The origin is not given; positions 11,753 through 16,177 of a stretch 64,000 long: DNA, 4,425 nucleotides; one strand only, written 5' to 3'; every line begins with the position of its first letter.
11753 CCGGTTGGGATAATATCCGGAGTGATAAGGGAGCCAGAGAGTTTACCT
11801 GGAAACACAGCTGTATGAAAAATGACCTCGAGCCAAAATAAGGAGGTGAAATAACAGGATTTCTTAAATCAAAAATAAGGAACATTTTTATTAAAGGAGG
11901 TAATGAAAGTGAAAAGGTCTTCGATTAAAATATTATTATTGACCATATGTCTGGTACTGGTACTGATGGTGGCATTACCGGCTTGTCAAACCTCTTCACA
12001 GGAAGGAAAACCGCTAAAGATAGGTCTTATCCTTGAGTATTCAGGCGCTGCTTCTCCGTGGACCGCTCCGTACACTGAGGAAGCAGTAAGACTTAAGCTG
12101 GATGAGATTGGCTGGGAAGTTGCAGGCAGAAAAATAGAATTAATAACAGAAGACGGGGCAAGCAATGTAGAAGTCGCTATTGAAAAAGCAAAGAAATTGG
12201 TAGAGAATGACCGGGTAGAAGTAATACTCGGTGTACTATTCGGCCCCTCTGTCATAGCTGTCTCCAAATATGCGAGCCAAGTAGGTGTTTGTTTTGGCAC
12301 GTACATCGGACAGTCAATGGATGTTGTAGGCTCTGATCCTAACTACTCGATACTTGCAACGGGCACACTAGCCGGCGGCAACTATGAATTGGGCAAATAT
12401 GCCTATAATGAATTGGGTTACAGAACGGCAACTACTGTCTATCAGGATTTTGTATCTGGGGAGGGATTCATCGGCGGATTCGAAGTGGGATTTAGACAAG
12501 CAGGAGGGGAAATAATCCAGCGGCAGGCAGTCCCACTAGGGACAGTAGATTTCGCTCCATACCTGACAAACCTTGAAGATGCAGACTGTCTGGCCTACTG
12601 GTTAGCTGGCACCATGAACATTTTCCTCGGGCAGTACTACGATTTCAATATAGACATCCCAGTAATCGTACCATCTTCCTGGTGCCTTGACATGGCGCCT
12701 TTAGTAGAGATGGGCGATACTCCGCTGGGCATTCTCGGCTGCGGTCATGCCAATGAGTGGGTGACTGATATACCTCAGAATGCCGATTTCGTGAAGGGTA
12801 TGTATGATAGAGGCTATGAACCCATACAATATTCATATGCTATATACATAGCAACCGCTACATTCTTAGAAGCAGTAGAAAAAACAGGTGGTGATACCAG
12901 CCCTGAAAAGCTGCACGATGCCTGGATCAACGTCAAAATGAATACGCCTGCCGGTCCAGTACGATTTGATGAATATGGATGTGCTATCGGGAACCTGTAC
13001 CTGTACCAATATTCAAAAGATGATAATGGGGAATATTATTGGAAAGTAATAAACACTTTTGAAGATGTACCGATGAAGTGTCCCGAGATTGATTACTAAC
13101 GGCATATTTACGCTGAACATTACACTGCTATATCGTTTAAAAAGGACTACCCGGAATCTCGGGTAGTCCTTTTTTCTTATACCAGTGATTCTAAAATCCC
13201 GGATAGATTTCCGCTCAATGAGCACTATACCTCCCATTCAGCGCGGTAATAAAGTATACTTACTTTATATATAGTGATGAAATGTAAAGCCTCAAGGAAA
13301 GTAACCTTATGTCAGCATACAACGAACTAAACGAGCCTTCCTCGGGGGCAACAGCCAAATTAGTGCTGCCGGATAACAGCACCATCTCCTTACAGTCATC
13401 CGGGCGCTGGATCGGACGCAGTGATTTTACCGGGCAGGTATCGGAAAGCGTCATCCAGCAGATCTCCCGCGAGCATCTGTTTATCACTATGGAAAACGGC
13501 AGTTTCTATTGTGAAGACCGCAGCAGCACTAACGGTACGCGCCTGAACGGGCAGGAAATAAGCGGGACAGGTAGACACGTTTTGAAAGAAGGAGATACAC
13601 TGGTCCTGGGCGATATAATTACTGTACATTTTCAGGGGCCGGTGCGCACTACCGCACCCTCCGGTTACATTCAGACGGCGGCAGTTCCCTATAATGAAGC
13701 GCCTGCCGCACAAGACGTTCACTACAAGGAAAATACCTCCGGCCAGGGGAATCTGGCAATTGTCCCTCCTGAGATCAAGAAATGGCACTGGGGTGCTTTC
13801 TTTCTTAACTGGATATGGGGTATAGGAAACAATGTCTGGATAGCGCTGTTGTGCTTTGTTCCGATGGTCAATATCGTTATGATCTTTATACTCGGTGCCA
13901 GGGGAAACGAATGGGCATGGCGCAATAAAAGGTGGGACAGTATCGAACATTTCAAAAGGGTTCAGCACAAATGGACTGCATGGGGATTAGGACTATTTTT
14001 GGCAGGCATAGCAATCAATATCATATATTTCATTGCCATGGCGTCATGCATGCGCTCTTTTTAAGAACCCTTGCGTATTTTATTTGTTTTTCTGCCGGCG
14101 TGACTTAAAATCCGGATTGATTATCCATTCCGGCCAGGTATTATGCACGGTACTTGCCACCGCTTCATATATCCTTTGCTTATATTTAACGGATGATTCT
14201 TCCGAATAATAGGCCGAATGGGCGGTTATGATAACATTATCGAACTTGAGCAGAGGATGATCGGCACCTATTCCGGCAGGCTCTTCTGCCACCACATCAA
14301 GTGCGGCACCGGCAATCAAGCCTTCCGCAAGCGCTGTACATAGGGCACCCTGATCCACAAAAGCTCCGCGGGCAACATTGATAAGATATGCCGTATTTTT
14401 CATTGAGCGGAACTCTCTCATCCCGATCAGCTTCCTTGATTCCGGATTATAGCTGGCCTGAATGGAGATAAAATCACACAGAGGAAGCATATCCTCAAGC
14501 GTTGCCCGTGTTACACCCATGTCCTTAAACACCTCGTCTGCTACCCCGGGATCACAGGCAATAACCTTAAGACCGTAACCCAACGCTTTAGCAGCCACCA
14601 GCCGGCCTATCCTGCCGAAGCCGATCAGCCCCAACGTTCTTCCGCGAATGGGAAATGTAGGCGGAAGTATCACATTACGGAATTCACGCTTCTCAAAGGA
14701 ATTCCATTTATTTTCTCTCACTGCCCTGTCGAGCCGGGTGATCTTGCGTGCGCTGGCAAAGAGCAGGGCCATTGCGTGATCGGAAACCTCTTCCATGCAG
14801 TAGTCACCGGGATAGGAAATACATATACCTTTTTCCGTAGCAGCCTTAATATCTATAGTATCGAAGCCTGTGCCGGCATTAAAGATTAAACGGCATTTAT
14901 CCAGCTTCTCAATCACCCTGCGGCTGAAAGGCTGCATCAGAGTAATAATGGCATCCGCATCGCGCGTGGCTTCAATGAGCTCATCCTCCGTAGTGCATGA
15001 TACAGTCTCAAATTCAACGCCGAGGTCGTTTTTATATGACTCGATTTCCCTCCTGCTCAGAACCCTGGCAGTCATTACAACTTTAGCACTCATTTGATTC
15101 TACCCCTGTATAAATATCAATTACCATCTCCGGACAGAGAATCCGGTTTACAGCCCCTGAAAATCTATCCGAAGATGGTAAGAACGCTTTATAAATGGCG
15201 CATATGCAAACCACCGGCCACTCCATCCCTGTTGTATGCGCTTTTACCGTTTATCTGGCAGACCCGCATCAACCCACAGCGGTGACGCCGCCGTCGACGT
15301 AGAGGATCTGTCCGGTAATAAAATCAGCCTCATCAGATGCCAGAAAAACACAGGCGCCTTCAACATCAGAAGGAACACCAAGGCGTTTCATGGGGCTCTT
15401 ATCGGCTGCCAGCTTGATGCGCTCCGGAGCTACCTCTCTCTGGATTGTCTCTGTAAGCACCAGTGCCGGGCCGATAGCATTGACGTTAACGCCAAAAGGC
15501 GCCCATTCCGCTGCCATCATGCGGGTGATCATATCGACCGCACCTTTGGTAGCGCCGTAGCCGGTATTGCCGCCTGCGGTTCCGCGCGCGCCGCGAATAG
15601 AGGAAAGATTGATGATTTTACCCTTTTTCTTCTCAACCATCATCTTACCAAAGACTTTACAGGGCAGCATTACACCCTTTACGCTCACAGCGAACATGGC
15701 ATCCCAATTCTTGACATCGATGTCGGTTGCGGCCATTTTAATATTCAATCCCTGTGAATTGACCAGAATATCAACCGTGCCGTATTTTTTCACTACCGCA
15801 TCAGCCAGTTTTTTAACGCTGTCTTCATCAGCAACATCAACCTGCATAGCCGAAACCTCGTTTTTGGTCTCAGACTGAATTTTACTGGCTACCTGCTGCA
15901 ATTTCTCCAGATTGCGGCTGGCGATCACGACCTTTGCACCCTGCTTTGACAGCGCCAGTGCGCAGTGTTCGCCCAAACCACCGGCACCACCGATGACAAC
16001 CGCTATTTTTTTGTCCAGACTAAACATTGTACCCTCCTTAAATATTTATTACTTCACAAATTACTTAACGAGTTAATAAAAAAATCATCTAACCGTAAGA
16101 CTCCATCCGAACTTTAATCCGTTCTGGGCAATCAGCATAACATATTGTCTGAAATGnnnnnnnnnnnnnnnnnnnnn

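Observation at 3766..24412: Candidate undescribed anaerobic catabolic pathway (hydroxyaromatic or heterocyclic substrate) beside tRNA-Arg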

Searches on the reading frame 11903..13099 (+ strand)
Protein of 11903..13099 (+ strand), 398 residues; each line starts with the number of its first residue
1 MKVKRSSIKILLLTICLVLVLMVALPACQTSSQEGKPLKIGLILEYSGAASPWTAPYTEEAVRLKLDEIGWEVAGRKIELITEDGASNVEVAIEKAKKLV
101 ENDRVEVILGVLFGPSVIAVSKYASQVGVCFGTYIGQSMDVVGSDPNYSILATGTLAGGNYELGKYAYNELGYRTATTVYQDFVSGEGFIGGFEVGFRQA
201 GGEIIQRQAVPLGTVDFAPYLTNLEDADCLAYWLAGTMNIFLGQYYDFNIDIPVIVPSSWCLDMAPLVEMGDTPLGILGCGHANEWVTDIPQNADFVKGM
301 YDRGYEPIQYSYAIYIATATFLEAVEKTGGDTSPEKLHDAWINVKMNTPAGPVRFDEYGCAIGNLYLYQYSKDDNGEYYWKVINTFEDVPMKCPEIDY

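Call 4: search_protein_families(library=pfam, proteins=[window:11903-13099:+])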
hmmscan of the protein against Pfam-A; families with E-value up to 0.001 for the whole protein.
window:11903-13099:+ (398 aa): 3 families
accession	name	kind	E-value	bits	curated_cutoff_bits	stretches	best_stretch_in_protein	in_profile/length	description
PF13458.12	Peripla_BP_6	-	6.2e-45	154.8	31.7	1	37-373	1-341/343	Periplasmic binding protein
PF13433.12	Peripla_BP_5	-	4.4e-12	46.2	27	1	39-357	2-322/363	Periplasmic binding protein domain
PF01094.35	ANF_receptor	-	5.9e-07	29.3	25.4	1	74-372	21-352/353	Receptor family ligand binding region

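Call 6: search_protein_families(library=ncbifam, proteins=[window:11903-13099:+], max_evalue=0.00001)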
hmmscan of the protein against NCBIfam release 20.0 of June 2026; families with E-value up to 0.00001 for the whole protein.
window:11903-13099:+ (398 aa): 3 families
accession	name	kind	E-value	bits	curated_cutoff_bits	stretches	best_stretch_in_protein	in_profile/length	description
TIGR03407.1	urea_ABC_UrtA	exception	1.1e-11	44.3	492.75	1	58-114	20-78/361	urea ABC transporter substrate-binding protein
NF011933.0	PRK15404.1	subfamily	7e-09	35.2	477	1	21-362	12-351/370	high-affinity branched-chain amino acid ABC transporter substrate-binding protein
TIGR03669.1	urea_ABC_arch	equivalog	1.6e-06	27.4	494.8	0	38-358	1-323/375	urea ABC transporter substrate-binding protein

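Call 66: search_solved_structures(query=window:11903-13099:+, max_evalue=1e-8)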
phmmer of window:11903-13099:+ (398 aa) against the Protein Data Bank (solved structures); distinct sequences matched with E-value up to 1e-8: 6.
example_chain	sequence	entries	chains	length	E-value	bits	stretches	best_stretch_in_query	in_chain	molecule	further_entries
4zpj_A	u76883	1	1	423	8.3e-40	140.3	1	27-386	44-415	Extracellular ligand-binding receptor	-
4ey3_A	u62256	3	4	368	4.4e-31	111.6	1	37-379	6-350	Twin-arginine translocation pathway signal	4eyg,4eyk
4evs_A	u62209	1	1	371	1.5e-19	73.6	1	40-390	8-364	PUTATIVE ABC TRANSPORTER SUBUNIT, SUBSTRATE-BINDING COMPONENT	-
4evq_A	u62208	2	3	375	9.4e-18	67.6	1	30-369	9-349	Putative ABC transporter subunit, substrate-binding component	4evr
8tg1_A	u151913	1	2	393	8.8e-16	61.2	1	35-357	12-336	Extracellular ligand-binding receptor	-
4f06_A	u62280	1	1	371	2.3e-15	59.8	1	38-387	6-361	Extracellular ligand-binding receptor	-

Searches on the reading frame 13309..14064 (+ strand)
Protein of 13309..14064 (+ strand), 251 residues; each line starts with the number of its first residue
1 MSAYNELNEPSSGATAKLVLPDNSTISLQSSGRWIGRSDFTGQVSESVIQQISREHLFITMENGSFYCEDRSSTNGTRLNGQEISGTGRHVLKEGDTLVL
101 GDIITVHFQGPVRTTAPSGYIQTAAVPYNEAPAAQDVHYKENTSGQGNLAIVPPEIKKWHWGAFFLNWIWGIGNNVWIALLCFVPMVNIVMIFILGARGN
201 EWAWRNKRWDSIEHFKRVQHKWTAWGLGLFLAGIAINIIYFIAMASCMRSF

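Call 4: search_protein_families(library=pfam, proteins=[window:13309-14064:+])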
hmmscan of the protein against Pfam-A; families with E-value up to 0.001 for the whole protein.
window:13309-14064:+ (251 aa): 2 families
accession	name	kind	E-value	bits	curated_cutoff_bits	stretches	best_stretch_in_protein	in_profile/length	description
PF00498.31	FHA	-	2.1e-12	47.7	20.7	1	35-101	3-67/67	FHA domain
PF16697.10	Yop-YscD_cpl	-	0.00064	20.4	33.2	1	50-103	34-86/94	Inner membrane component of T3SS, cytoplasmic domain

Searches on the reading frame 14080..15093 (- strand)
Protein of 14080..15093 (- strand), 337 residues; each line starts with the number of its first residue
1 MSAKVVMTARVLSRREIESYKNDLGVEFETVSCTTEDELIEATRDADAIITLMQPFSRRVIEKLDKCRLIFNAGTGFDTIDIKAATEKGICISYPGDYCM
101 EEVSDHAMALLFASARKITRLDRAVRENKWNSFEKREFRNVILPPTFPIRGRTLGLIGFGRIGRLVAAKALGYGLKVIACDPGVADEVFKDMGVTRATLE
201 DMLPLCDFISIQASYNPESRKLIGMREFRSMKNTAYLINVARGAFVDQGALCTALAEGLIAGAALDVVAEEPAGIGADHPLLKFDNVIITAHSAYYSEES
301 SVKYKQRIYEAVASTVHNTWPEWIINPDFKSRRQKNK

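Call 5: search_protein_families(library=pfam, proteins=[window:14080-15093:-])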
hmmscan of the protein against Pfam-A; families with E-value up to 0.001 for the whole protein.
window:14080-15093:- (337 aa): 2 families
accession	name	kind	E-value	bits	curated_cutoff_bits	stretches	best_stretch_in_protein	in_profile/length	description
PF02826.25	2-Hacid_dh_C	-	6.7e-51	172.6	25.1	1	108-294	1-178/178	D-isomer specific 2-hydroxyacid dehydrogenase, NAD binding domain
PF00389.36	2-Hacid_dh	-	2.3e-20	73.1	24.6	1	11-325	7-133/134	D-isomer specific 2-hydroxyacid dehydrogenase, catalytic domain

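Call 6: search_protein_families(library=ncbifam, proteins=[window:14080-15093:-], max_evalue=0.00001)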
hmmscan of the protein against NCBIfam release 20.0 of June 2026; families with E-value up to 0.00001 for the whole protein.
window:14080-15093:- (337 aa): 21 families
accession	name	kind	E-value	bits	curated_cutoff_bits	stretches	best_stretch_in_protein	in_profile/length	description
TIGR01327.1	PGDH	equivalog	1.4e-64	218.8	454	1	6-326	2-311/525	phosphoglycerate dehydrogenase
NF009714.1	PRK13243.1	equivalog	4.1e-62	210.4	455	1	4-313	4-310/332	glyoxylate reductase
NF005069.0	PRK06487.1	equivalog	1.9e-53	181.6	448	1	27-317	30-308/320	2-hydroxyacid dehydrogenase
NF006263.0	PRK08410.1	equivalog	5.2e-48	164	389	1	5-316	4-307/311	D-2-hydroxyacid dehydrogenase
NF005387.0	PRK06932.1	equivalog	1.1e-44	152.7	492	1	28-311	27-305/314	2-hydroxyacid dehydrogenase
NF011938.0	PRK15409.1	equivalog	1.8e-37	129.1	492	1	27-303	27-296/324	glyoxylate/hydroxypyruvate reductase GhrB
NF041369.1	Dhydh_Halo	equivalog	3.9e-36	124.8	400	1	13-317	14-292/305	D-2-hydroxyacid dehydrogenase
NF008759.0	PRK11790.1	equivalog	1.4e-35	122.7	404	1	33-302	42-303/410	phosphoglycerate dehydrogenase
NF005750.0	PRK07574.1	equivalog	3.1e-33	115.4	329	1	36-310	81-351/386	NAD-dependent formate dehydrogenase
NF000492.1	vanH_gen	exception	8.4e-31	107.2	540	1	70-300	70-295/312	D-lactate dehydrogenase VanH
NF006374.0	PRK08605.1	subfamily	3e-26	92.3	356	1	7-316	7-319/332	D-lactate dehydrogenase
NF000371.1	vanH_Agroup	exception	2e-23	83.1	700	1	70-300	75-300/322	VanH-A/VanH-Pt family D-lactate dehydrogenase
NF001309.0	PRK00257.1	equivalog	6.7e-22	78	434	1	149-317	114-279/379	4-phosphoerythronate dehydrogenase PdxB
NF009127.0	PRK12480.1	equivalog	1e-21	77.3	579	1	38-300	38-304/330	D-lactate dehydrogenase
NF000151.1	vanH-Ac1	exception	1.5e-21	77.1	750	1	71-299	107-331/351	D-lactate dehydrogenase VanH-Ac1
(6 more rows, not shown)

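Call 25: search_solved_structures(query=window:14080-15093:-, max_evalue=1e-30)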
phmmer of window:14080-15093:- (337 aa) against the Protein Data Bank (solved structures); distinct sequences matched with E-value up to 1e-30: 44.
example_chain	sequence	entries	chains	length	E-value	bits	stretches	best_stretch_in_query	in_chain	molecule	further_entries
1wwk_A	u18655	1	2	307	6.1e-50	173.3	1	6-302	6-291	phosphoglycerate dehydrogenase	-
6bii_A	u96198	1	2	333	5.6e-46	160.2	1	5-294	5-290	Glyoxylate reductase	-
5aov_A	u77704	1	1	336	1.3e-45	159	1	11-299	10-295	GLYOXYLATE REDUCTASE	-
6wkw_D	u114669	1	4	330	1.6e-45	158.7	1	55-323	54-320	C-terminal-binding protein 2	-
2ome_A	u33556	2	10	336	1.7e-45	158.7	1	55-323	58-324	C-terminal-binding protein 2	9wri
4lcj_A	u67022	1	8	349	2e-45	158.5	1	55-323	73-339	C-terminal-binding protein 2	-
8ati_A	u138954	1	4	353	2e-45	158.4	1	55-323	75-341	Isoform 2 of C-terminal-binding protein 2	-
2dbq_A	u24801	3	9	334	3.7e-45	157.6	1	37-294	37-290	Glyoxylate reductase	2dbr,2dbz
9wbl_A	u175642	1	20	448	3.9e-45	157.5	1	55-323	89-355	Isoform 2 of C-terminal-binding protein 2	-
7kwm_A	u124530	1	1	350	4.3e-44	154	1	55-321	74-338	C-terminal-binding protein 1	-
6cdr_A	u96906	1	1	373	7.2e-44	153.3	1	55-322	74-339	C-terminal-binding protein 1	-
9wrj_A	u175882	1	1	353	7.8e-44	153.2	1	55-322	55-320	C-terminal-binding protein 1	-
6v89_A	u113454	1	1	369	9e-44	153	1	55-322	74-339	C-terminal-binding protein 1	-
1mx3_A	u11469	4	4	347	9.2e-44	153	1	55-317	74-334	C-terminal binding protein 1 | C-terminal-binding protein 1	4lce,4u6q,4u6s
6cdf_A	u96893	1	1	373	9.3e-44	152.9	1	55-322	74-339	C-terminal-binding protein 1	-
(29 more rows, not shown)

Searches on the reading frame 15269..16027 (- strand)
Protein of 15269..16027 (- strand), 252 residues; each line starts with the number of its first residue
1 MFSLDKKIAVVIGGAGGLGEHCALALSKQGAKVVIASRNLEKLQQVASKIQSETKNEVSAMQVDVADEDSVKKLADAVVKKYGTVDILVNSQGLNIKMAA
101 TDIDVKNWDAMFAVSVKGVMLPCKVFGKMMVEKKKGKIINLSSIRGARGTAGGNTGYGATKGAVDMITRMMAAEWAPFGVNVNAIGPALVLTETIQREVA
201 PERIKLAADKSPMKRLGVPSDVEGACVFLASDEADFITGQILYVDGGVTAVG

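Call 5: search_protein_families(library=pfam, proteins=[window:15269-16027:-])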
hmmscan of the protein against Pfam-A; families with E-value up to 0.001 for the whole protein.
window:15269-16027:- (252 aa): 11 families
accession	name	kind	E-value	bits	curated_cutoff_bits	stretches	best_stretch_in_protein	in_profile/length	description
PF13561.12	adh_short_C2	-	1.2e-61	208.8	27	1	15-249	3-236/236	Enoyl-(Acyl carrier protein) reductase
PF00106.31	adh_short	-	9.6e-51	172.5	26.6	1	7-198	1-190/195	short chain dehydrogenase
PF08659.16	KR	-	6.8e-15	55.9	22.6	1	10-172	4-164/180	KR domain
PF03435.24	Sacchrp_dh_NADP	-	1.8e-07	32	25.1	1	10-100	2-88/129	Saccharopine dehydrogenase NADP binding domain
PF01488.26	Shikimate_DH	-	9.9e-07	29.4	24.3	1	6-63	12-71/138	Shikimate / quinate 5-dehydrogenase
PF01370.27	Epimerase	-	3.1e-05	23.9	20.9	1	10-188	2-176/240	NAD dependent epimerase/dehydratase family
PF03807.23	F420_oxidored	-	4.3e-05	24.5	21.6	1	8-61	2-57/94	NADP oxidoreductase coenzyme F420-dependent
PF16363.11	GDP_Man_Dehyd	-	9.3e-05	22.5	27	1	11-75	2-71/332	GDP-mannose 4,6 dehydratase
PF02737.24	3HCDH_N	-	0.00014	22.3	22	1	10-73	2-65/180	3-hydroxyacyl-CoA dehydrogenase, NAD binding domain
PF02558.23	ApbA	-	0.00063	19.8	22.2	1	10-78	1-70/150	Ketopantoate reductase PanE/ApbA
PF05368.20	NmrA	-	0.00065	19.8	27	1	6-79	2-71/298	NmrA-like family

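Call 6: search_protein_families(library=ncbifam, proteins=[window:15269-16027:-], max_evalue=0.00001)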
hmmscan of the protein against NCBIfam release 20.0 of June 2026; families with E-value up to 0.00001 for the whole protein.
window:15269-16027:- (252 aa): 237 families (the best 25 are shown)
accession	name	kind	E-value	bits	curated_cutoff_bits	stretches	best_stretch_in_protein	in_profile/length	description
NF005559.1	PRK07231.1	subfamily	1.2e-63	214.9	215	1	4-249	2-248/249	glucose 1-dehydrogenase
NF006070.0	PRK08213.1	subfamily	6.2e-62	209.4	279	1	1-251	7-259/259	gluconate 5-dehydrogenase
NF004791.0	PRK06138.1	equivalog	6.7e-58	196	312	1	3-250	2-251/252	SDR family oxidoreductase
NF052558.1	MBtsdlDhBudC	equivalog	4.7e-57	193.4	270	1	5-251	2-244/250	meso-2,3-butanediol dehydrogenase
NF005309.0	PRK06841.1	subfamily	7.3e-57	192.8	286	1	2-249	11-253/255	GolD/DthD family dehydrogenase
NF004198.0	PRK05653.1-3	equivalog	1e-56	192.2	296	1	3-248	4-246/248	3-oxoacyl-ACP reductase FabG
NF004778.0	PRK06124.1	equivalog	5.8e-54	183.2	303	1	2-250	7-254/256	SDR family oxidoreductase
NF006132.0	PRK08277.1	subfamily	9.7e-53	179.3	281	1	2-251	6-277/280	D-mannonate oxidoreductase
NF009466.0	PRK12826.1-2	subfamily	1.7e-52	178.4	222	1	6-249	3-245/248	3-oxoacyl-ACP reductase FabG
NF005853.0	PRK07774.1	equivalog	2.1e-52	178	303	1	2-249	2-247/250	SDR family oxidoreductase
NF005711.0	PRK07523.1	subfamily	1.1e-50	172.6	413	1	1-250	5-253/255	SDR family oxidoreductase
NF004818.0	PRK06172.1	equivalog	2e-50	171.5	336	1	3-251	4-253/253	SDR family oxidoreductase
NF005488.0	PRK07097.1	equivalog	3.1e-50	170.7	369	1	1-250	5-259/266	gluconate 5-dehydrogenase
TIGR01830.1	3oxo_ACP_reduc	equivalog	4.8e-50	170.5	297.75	1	9-248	1-238/239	3-oxoacyl-[acyl-carrier-protein] reductase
NF006693.0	PRK09242.1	equivalog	2.2e-49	167.9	328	1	2-251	6-256/258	SDR family oxidoreductase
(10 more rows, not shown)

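Call 24: search_solved_structures(query=window:15269-16027:-, max_evalue=1e-30)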
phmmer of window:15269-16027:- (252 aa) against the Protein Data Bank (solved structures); distinct sequences matched with E-value up to 1e-30: 111 (the best 60 are shown).
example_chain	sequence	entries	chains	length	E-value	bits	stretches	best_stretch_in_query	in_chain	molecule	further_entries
1vl8_A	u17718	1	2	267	5e-47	163.7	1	2-250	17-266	Gluconate 5-dehydrogenase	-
6le3_E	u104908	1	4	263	2.8e-42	148.2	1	1-250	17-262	Gluconate 5-dehydrogenase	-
4nbu_A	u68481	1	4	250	4.9e-42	147.4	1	3-248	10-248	3-oxoacyl-(Acyl-carrier-protein) reductase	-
8wwf_A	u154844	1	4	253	9.1e-41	143.2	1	1-250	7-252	(R)-DHPS dehydrogenase HpsO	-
8cxa_A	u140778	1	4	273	9.8e-41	143.1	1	3-248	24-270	3-oxoacyl-[acyl-carrier-protein] reductase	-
4jro_A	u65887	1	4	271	4e-39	137.9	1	3-248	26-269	FabG protein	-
2wdz_A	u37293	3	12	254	1e-38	136.5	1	2-249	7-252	SHORT-CHAIN DEHYDROGENASE/REDUCTASE | GALACTITOL DEHYDROGENASE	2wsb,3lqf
4k6c_A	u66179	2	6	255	7.5e-38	133.7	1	4-247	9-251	Acetoacetyl-CoA reductase | Putative Acetoacetyl-CoA reductase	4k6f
4qec_A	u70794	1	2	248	1.1e-37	133.2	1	6-248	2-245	ElxO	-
4z9y_A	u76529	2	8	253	2.2e-37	132.2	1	2-248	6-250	2-deoxy-D-gluconate 3-dehydrogenase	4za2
9pvq_A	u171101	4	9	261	2.2e-37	132.1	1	6-250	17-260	NAD-dependent epimerase/dehydratase:Short-chain dehydrogenase/reductase SDR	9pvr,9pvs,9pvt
4qed_A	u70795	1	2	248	3.8e-37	131.4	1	6-248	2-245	ElxO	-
3imf_A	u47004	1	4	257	5.6e-37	130.8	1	4-247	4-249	Short chain dehydrogenase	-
5f1p_A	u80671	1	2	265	7.2e-37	130.5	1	4-250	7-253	PtmO8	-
2hq1_A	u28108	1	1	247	1.1e-36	129.9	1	4-248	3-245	Glucose/ribitol dehydrogenase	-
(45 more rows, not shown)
